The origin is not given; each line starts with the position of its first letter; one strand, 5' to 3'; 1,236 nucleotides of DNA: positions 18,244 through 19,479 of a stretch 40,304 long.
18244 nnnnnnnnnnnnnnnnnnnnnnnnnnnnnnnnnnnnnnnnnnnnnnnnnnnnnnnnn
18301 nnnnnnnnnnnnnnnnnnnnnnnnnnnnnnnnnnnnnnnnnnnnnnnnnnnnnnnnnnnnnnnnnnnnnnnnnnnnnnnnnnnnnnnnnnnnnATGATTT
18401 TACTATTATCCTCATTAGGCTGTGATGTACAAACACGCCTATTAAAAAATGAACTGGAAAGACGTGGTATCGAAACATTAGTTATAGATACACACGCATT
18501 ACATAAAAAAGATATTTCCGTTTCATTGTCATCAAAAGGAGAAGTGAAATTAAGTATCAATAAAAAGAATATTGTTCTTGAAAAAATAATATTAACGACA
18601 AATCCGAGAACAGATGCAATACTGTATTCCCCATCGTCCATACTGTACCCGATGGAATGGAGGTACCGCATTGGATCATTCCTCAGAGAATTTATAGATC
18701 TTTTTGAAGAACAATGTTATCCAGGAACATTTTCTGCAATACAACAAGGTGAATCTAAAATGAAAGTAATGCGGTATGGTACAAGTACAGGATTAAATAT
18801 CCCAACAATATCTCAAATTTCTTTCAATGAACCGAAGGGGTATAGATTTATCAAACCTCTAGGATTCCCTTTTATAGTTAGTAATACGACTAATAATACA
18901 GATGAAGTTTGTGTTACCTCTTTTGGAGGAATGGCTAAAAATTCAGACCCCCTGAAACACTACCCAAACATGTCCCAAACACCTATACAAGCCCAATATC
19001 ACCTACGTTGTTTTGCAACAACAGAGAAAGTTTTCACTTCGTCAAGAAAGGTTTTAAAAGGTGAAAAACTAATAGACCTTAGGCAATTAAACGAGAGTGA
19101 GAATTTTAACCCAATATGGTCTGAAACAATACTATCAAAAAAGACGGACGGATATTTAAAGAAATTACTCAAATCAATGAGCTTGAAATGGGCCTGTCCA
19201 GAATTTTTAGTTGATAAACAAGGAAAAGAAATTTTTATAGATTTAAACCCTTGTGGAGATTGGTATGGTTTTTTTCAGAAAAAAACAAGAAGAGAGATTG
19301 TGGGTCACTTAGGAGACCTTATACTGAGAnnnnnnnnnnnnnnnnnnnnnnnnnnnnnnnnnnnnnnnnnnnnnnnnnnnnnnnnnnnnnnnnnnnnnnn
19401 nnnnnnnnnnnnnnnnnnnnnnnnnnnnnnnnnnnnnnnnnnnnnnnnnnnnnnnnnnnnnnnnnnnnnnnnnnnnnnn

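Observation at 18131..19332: SD-led Lys-rich 26-aa peptide, hairpin and MdnC/RimK-like ATP-grasp: a RiPP-like pair with a non-canonical substrate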

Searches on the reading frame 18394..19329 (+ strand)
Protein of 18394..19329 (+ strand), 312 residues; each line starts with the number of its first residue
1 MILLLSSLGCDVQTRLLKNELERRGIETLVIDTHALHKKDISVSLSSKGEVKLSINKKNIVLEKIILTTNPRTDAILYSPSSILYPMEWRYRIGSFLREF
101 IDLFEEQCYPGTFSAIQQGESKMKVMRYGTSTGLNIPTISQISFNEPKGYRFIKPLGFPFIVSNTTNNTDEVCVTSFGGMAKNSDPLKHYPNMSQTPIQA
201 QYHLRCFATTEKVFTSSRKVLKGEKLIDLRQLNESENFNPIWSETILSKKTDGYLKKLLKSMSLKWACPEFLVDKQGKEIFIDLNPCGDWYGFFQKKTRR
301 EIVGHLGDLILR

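Call 3: search_protein_families(library=pfam, proteins=[window:18394-19329:+], max_evalue=1)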
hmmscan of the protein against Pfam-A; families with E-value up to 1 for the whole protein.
window:18394-19329:+ (312 aa): 0 families

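Call 4: search_protein_families(library=ncbifam, proteins=[window:18394-19329:+], max_evalue=1)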
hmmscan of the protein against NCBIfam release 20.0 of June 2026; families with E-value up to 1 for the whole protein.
window:18394-19329:+ (312 aa): 4 families
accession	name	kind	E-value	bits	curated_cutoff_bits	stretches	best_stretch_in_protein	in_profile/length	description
TIGR04185.1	ATPgraspMvdC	equivalog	3.1e-11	43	425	1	3-298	2-304/318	MvdC family ATP-grasp ribosomal peptide maturase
TIGR04187.1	GRASP_SAV_5884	subfamily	2.8e-08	33.4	350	1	172-309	179-310/312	ATP-grasp ribosomal peptide maturase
TIGR04184.1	ATPgraspMvdD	equivalog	9.8e-06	24.9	475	1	183-302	193-311/321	MvdD family ATP-grasp ribosomal peptide maturase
TIGR04192.1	GRASP_w_spasm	equivalog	0.00017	21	230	1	170-291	179-300/318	grasp-with-spasm system ATP-grasp peptide maturase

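Call 6: find_homologous_proteins(query=window:18394-19329:+)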
Query window:18394-19329:+ (312 aa): 26 proteins with E <= 0.001 among 1431 candidates.
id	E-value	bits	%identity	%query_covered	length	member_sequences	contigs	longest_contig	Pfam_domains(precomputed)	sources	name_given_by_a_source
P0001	2.2e-208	708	100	100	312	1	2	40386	-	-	-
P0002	3.9e-144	497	69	100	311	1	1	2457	-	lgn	-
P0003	8.5e-74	266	46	98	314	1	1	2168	-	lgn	-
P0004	7.1e-72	260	44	100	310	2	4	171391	-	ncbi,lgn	-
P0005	5.0e-67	244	42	100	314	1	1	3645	-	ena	-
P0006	8.6e-46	174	34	94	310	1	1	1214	-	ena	-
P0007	2.8e-45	173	36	96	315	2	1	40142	-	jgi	-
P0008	4.7e-42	162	37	98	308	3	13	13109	-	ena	-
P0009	4.0e-40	156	35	98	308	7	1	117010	-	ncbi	-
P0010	5.6e-40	155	36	97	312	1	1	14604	-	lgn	-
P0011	8.3e-40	155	34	97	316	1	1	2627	-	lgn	-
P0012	6.6e-39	152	32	97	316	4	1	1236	-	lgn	-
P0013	6.8e-39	152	34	97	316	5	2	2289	-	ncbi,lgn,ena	-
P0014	7.4e-39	152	35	97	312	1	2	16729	-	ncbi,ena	-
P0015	1.9e-38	150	34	98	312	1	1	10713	-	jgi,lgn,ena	-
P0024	2.3e-28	117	34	78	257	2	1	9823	-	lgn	-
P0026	2.2e-14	71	28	100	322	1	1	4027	-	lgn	-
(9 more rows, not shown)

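Call 7: search_solved_structures(query=window:18394-19329:+, max_evalue=1, show_alignments=2)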
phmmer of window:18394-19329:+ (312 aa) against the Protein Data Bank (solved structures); distinct sequences matched with E-value up to 1: 3.
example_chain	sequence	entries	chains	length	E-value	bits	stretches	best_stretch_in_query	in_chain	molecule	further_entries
7m4s_A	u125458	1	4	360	0.0031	19.8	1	181-298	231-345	AMdnB protein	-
5ig9_A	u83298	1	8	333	0.022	17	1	183-291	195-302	ATP grasp ligase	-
5ig8_A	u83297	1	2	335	0.071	15.4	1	181-296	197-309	ATP grasp ligase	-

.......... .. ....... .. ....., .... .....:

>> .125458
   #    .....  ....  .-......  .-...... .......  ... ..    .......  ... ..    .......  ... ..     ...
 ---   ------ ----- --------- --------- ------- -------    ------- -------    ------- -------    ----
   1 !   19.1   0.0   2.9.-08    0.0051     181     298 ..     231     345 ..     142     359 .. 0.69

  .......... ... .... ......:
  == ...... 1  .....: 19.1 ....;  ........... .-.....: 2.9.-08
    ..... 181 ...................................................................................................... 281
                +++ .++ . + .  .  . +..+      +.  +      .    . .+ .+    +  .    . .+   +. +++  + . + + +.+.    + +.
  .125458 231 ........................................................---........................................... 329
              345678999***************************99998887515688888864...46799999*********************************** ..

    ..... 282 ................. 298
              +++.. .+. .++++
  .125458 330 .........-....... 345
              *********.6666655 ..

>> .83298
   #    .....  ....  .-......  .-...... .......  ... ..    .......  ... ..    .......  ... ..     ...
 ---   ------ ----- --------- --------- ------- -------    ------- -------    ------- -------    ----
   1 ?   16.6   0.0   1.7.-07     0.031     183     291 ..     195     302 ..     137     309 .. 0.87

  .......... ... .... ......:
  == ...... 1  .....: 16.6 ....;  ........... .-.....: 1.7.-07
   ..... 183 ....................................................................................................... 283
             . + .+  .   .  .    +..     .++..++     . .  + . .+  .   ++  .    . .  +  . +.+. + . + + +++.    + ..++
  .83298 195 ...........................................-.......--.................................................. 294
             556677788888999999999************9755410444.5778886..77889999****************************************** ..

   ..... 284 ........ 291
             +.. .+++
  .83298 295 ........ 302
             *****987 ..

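Call 8: find_encoding_contigs(protein=P0004, flank=6000, max_places=2)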
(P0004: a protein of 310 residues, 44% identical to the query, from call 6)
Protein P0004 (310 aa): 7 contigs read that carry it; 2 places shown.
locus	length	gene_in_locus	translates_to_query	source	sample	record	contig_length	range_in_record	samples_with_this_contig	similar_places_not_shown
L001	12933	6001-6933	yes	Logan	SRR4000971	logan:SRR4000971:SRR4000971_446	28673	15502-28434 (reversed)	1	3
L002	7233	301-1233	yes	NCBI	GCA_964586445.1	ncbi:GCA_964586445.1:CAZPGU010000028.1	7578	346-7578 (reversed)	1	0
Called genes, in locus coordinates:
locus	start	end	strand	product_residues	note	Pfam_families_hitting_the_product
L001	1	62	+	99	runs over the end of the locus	?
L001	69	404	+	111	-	-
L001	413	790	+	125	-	-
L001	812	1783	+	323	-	-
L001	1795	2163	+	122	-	-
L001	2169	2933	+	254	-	PF05675:DUF817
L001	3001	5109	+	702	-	PF02518:HATPase_c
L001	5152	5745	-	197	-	-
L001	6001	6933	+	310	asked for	-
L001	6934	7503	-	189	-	-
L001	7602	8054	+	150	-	-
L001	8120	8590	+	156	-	-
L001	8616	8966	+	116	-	-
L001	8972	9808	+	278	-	-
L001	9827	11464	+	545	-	PF00512:HisKA, PF02518:HATPase_c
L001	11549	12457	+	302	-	PF01544:CorA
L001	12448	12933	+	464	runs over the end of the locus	PF00133:tRNA-synt_1 (faint), PF01406:tRNA-synt_1e, PF01921:tRNA-synt_1f (weak), PF09334:tRNA-synt_1g (weak)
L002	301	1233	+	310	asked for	-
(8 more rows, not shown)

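Call 9: find_encoding_contigs(protein=P0009, flank=6000, max_places=2)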
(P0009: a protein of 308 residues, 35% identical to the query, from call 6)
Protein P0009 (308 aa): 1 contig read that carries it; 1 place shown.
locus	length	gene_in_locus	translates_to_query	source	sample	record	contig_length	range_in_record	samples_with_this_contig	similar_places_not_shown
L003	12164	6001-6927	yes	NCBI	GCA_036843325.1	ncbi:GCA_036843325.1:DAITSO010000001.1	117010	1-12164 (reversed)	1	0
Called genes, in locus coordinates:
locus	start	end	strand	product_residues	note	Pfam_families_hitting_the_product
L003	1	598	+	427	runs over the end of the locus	PF12704:MacB_PCD, PF02687:FtsX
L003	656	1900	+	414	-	PF12704:MacB_PCD, PF02687:FtsX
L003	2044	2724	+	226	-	PF01553:Acyltransferase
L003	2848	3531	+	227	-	PF00561:Abhydrolase_1 (weak), PF12697:Abhydrolase_6, PF00975:Thioesterase (faint), PF12146:Hydrolase_4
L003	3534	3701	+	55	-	-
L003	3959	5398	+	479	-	PF00675:Peptidase_M16, PF05193:Peptidase_M16_C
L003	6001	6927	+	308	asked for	-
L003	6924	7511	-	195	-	PF12146:Hydrolase_4 (faint)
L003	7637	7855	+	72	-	PF04149:DUF397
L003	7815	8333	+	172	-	-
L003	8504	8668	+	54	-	-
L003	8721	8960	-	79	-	-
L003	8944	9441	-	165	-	-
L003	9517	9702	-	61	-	-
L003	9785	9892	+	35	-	-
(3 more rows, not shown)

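Call 10: find_encoding_contigs(protein=P0007, flank=6000, max_places=2)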
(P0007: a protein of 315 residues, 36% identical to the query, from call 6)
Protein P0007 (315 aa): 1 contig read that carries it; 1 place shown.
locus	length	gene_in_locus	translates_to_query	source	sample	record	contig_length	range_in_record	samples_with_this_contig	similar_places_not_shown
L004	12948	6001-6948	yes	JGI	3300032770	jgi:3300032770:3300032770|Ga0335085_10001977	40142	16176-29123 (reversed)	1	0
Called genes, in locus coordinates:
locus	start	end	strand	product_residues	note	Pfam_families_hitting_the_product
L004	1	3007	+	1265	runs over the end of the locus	PF06739:SBBP (faint), PF08450:SGL (faint), PF24684:Vgb_lyase (faint), PF25021:TEN_NHL (faint), PF01436:NHL (weak)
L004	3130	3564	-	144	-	-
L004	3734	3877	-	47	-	-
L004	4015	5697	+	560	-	PF13555:AAA_29 (faint), PF00005:ABC_tran, PF02463:SMC_N (faint), PF13304:AAA_21 (faint), PF00005:ABC_tran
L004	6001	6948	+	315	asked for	-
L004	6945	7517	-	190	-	PF12146:Hydrolase_4 (faint)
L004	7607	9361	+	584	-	PF05157:MshEN, PF00437:T2SSE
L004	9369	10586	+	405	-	PF00482:T2SSF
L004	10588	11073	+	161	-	PF07963:N_methyl (weak)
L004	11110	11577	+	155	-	-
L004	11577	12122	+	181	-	PF07963:N_methyl (weak)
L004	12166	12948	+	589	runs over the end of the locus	-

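Call 17: find_related_loci(query=A1, collection=genome_contigs, flank=5000)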
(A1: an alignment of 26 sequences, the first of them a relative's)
Query A1 (312 aa) in genome_contigs; peptide patterns used: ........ (x = any residue, [..] = any of these).
15 stretches matched a pattern; 7 encode a relative of the query (tblastn E <= 1e-3); 7 distinct loci.
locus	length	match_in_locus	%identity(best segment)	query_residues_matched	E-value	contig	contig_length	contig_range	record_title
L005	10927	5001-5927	44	1-311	1e-78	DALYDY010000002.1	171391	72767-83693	MAG TPA_asm: Candidatus Paceibacterota bacterium isolate CTOTU14240 NODE_6_length_171391_cov_7.112872, whole genome shot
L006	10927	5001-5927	46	1-311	3e-76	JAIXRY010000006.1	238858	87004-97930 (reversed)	MAG: bacterium isolate C4_MAG_00080 pond_C4_MAG_00080_000000000017, whole genome shotgun sequence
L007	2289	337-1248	34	1-303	7e-46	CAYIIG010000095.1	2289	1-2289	MAG TPA_asm: uncultured Candidatus Saccharibacteria bacterium isolate ERP119705_co20_252 genome assembly, contig: NODE_9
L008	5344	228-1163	32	1-306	4e-45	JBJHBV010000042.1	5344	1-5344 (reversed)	MAG: Candidatus Vogelbacteria bacterium isolate SF2967_J5348.metabat2_refined.078 NODE_15974_length_5344_cov_1.290397, w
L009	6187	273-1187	35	1-303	6e-44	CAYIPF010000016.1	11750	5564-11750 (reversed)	MAG TPA_asm: uncultured Candidatus Saccharibacteria bacterium isolate ERP119705_co25_9 genome assembly, contig: NODE_456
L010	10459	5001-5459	24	153-312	4e-7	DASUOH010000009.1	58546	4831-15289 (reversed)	MAG TPA_asm: Solirubrobacterales bacterium isolate SMAG_U1623 k141_1474427, whole genome shotgun sequence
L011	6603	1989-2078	50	281-310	9e-7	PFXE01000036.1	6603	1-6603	MAG: Candidatus Zambryskibacteria bacterium CG_4_9_14_3_um_filter_40_16 CG_4_9_14_3_um_filter_150_scaffold_33115_c, whol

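Call 19: find_related_loci(query=A1, collection=metagenome_contigs, flank=4000)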
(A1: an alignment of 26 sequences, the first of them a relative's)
Query A1 (312 aa) in metagenome_contigs; peptide patterns used: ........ (x = any residue, [..] = any of these).
32 stretches matched a pattern; 22 encode a relative of the query (tblastn E <= 1e-3); 22 distinct loci.
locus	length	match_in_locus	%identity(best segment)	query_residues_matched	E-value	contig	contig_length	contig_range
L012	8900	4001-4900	36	2-302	1e-49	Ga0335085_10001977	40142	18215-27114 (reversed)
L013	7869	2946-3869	34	1-306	6e-45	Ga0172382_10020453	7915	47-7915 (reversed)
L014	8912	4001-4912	31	1-303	2e-44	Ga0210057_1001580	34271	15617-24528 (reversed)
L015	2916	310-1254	31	1-307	5e-44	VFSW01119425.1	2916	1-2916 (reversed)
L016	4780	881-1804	37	1-306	9e-44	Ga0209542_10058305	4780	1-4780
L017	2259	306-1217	33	1-303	5e-44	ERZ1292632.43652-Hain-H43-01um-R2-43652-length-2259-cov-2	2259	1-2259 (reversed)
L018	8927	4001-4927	32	1-303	2e-43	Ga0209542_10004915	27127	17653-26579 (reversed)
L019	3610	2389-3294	31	2-303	9e-42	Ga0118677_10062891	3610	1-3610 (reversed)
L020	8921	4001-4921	36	1-306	6e-42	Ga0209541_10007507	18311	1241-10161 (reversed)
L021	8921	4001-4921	36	1-306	6e-42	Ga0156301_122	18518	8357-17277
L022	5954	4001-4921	36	1-306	6e-42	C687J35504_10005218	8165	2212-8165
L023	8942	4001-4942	32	1-312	1e-38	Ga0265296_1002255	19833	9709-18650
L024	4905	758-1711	31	1-312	7e-38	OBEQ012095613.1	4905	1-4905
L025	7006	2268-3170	32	1-297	1e-35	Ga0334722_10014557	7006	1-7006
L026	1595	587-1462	31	11-300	7e-34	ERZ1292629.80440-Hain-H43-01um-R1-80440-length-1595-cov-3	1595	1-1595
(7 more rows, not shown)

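Call 32: predict_structure(alignment_id=A1)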
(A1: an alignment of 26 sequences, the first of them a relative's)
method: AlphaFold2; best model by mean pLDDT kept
length: 312 residues; sequences in the alignment: 26
mean_pLDDT: 93.6   pTM: 0.90
mean pLDDT of the five models: 93.6, 93.2, 91.6, 91.5, 91.3
residues with pLDDT >= 90: 266; 70-90: 40; 50-70: 6; < 50: 0
segments of 3 or more residues with pLDDT < 50: none
pLDDT, mean of each block of 10 residues (from residue 1): 94 96 98 94 95 96 95 92 94 96 95 95 96 96 81 89 88 90 72 93 98 98 94 93 97 98 98 98 90 95 97 94
secondary structure, 60 per line:
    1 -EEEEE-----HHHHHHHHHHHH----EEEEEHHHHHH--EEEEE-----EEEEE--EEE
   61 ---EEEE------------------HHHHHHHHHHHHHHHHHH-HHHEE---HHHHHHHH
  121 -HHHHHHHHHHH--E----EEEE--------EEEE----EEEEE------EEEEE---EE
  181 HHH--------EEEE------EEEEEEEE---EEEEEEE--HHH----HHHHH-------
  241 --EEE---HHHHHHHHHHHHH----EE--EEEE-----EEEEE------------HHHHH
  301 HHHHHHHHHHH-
elements in order: E2-6 H12-23 E28-32 H33-38 E41-45 E51-55 E58-60 E64-67 H86-103 H113-120 H122-132 E140-143 E152-155 E160-164 E171-175 E192-195 E202-209 E213-219 H229-233 E243-245 H249-261 E270-273 E279-283 H296-311

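Call 35: fold_search(model_id=the predicted structure, library=pdb)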
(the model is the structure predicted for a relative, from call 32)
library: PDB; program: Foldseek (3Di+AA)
matches with E <= 10: 1155; with E <= 0.001: 470
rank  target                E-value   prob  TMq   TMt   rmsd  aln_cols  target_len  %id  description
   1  5ig8_A                4.3e-17  1.00  0.73  0.74   5.9       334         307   16  Crystal structure of macrocyclase MdnB from Microcystis aeruginosa MRC (released 2016-09-21)
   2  7m4s_A                1.1e-16  1.00  0.73  0.73   6.0       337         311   15  Crystal structure of macrocyclase AMdnB from Anabaena sp. PCC 7120 (released 2021-11-03)
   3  7m4s_B                2.0e-16  1.00  0.73  0.73   5.8       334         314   16  Crystal structure of macrocyclase AMdnB from Anabaena sp. PCC 7120 (released 2021-11-03)
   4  7mgv_A                2.7e-16  1.00  0.70  0.66   5.7       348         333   15  Chryseobacterium gregarium RiPP-associated ATP-grasp ligase in complex with ADP, and a leader and core peptide (released 2021-06-23)
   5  5ig9_G                5.8e-16  1.00  0.75  0.75   5.5       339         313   16  Crystal structure of macrocyclase MdnC bound with precursor peptide MdnA from Microcystis aeruginosa MRC (released 2016-09-21)
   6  5ig9_E                7.7e-16  1.00  0.75  0.75   5.2       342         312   16  Crystal structure of macrocyclase MdnC bound with precursor peptide MdnA from Microcystis aeruginosa MRC (released 2016-09-21)
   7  5ig9_A                9.1e-16  1.00  0.77  0.75   5.5       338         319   16  Crystal structure of macrocyclase MdnC bound with precursor peptide MdnA from Microcystis aeruginosa MRC (released 2016-09-21)
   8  5ig9_C                9.1e-16  1.00  0.75  0.75   5.3       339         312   16  Crystal structure of macrocyclase MdnC bound with precursor peptide MdnA from Microcystis aeruginosa MRC (released 2016-09-21)
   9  5ig9_D                1.6e-15  1.00  0.73  0.75   4.1       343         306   15  Crystal structure of macrocyclase MdnC bound with precursor peptide MdnA from Microcystis aeruginosa MRC (released 2016-09-21)
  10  5ig9_H                1.9e-15  1.00  0.74  0.75   4.3       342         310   16  Crystal structure of macrocyclase MdnC bound with precursor peptide MdnA from Microcystis aeruginosa MRC (released 2016-09-21)
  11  5ig9_B                2.3e-15  1.00  0.74  0.75   4.0       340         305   15  Crystal structure of macrocyclase MdnC bound with precursor peptide MdnA from Microcystis aeruginosa MRC (released 2016-09-21)
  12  5ig9_F                3.9e-15  1.00  0.72  0.75   4.1       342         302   16  Crystal structure of macrocyclase MdnC bound with precursor peptide MdnA from Microcystis aeruginosa MRC (released 2016-09-21)
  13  9bou_A                6.1e-15  1.00  0.66  0.69   6.3       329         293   16  Crystal structure of ATP-grasp ligase PruB from Streptomyces coelicolor A3(2) (released 2024-12-18)
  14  7m4s_D                1.5e-14  1.00  0.70  0.74   4.7       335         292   16  Crystal structure of macrocyclase AMdnB from Anabaena sp. PCC 7120 (released 2021-11-03)
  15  7m4s_C                1.6e-14  1.00  0.69  0.72   6.0       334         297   15  Crystal structure of macrocyclase AMdnB from Anabaena sp. PCC 7120 (released 2021-11-03)
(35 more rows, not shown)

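Call 36: search_protein_representatives(alignment_id=A1)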
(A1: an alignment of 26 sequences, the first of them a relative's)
Query: 26 sequences, 314 profile positions. Proteins with E-value up to 0.001 (for the whole library): 7970; up to 1e-10: 2759; up to 1e-30: 48. The best 150 are listed.
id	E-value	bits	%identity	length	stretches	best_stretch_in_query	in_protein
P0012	1.6e-128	444.4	-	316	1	1-313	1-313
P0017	6.2e-119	412.9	-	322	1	1-311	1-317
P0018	9.4e-114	395.8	-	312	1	1-312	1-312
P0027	2.8e-113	394.3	-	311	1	1-312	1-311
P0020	1.2e-112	392.2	-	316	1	1-312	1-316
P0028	6.2e-112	389.9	-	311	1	1-312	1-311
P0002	1.6e-109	381.9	-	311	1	1-312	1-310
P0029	2.1e-107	375.0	-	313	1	1-312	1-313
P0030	2.5e-104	364.9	-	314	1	1-313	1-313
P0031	1.8e-103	362.1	-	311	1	1-312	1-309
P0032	2.3e-103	361.7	-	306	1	4-312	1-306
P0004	3.2e-103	361.2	-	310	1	1-313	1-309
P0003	8.5e-102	356.6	-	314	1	1-312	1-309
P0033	1.5e-101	355.7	-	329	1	1-313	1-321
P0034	3.8e-100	351.2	-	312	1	1-312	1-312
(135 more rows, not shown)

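Call 42: find_encoding_contigs(protein=P0002, flank=3000, max_places=1)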
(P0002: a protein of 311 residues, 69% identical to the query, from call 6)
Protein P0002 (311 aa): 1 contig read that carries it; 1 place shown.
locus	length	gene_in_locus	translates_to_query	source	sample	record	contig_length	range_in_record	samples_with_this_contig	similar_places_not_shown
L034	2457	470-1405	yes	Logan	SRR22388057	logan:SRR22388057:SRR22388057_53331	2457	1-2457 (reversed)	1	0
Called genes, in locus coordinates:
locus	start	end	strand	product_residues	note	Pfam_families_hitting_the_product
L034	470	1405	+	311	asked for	-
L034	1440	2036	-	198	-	-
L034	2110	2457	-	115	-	?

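Call 43: find_encoding_contigs(protein=P0003, flank=3000, max_places=1)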
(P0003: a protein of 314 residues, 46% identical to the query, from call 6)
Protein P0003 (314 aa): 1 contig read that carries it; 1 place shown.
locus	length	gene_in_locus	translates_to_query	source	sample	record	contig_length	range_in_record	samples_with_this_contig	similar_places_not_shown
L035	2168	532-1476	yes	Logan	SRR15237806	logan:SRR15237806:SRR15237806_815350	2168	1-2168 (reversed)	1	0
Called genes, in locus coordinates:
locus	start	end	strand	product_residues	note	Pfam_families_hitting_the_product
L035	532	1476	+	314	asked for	-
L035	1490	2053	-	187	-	-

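Call 44: find_encoding_contigs(protein=P0005, flank=3000, max_places=1)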
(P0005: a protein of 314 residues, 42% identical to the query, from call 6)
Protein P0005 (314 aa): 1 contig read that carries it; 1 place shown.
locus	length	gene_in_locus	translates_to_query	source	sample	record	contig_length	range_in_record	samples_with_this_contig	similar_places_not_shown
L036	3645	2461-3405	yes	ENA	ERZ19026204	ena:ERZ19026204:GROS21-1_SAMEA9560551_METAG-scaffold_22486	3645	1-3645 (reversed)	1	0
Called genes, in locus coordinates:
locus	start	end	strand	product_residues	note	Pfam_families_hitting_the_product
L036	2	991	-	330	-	?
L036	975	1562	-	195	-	PF10502:Peptidase_S26, PF00717:Peptidase_S24 (weak)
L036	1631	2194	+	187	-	PF01195:Pept_tRNA_hydro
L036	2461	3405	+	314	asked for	-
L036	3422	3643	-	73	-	?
